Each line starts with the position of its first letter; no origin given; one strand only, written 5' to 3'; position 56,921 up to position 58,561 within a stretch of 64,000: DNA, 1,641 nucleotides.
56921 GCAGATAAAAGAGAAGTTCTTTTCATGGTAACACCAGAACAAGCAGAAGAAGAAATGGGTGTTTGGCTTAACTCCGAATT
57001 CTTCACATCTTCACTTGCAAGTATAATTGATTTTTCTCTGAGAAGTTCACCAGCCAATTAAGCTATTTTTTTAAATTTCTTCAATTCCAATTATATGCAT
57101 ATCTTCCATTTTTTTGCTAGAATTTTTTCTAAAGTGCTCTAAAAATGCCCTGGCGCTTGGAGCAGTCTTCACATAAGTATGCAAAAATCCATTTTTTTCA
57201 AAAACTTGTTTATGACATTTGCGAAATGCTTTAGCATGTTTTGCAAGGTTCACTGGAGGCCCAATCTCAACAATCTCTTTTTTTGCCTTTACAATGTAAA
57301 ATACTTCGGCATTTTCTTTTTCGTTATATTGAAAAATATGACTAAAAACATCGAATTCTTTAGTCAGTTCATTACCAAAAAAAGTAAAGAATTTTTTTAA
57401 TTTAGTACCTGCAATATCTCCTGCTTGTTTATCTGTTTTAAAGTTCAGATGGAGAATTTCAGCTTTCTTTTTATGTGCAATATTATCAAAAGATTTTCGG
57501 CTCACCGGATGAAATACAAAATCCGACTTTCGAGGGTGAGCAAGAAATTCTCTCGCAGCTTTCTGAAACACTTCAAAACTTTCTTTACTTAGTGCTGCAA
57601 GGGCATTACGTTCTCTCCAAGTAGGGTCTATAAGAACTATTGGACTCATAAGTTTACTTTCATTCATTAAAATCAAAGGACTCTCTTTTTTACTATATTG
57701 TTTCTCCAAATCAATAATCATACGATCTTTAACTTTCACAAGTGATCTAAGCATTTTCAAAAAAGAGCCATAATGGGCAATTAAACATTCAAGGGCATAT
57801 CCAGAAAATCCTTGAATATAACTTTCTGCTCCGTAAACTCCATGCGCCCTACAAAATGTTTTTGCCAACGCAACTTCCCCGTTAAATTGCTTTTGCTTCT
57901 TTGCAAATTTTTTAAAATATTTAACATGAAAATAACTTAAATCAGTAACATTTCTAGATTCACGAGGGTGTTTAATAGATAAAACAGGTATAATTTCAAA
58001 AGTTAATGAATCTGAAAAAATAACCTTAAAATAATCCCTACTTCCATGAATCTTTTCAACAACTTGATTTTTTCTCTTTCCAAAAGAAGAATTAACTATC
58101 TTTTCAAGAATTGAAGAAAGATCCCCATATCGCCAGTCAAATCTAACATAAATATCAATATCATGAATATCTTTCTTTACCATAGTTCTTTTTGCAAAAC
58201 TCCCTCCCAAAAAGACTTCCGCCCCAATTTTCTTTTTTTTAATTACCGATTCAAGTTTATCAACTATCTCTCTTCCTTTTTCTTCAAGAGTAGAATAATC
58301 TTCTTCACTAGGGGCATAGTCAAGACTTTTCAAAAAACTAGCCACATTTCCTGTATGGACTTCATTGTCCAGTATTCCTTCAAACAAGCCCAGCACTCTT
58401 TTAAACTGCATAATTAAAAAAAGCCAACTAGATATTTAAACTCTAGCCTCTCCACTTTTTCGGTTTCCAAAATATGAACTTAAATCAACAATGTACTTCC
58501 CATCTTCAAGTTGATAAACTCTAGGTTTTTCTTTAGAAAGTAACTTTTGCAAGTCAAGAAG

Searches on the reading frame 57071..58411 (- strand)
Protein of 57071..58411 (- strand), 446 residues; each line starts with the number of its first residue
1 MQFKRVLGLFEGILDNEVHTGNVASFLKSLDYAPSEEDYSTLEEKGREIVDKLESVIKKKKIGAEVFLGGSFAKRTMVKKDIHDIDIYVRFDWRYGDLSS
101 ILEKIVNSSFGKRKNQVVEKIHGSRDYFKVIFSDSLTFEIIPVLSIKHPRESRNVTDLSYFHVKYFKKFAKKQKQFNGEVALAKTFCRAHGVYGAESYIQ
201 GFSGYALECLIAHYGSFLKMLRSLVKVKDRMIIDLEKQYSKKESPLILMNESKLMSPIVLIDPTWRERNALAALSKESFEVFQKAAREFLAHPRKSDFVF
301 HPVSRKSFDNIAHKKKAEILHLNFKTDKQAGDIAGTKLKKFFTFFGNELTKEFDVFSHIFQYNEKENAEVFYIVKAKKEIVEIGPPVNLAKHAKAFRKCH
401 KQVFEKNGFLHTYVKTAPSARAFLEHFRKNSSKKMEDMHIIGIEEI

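Call 99: search_protein_families(library=pfam, proteins=[window:57071-58411:-], max_evalue=0.001)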
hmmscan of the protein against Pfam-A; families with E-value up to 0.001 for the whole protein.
window:57071-58411:- (446 aa): 2 families
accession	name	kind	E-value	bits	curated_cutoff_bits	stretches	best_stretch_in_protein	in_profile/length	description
PF09249.16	tRNA_NucTransf2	-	9.3e-30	103.6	27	1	179-298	2-112/113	tRNA nucleotidyltransferase, second domain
PF01909.29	NTP_transf_2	-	0.00024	21.9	21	1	52-108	3-47/93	Nucleotidyltransferase domain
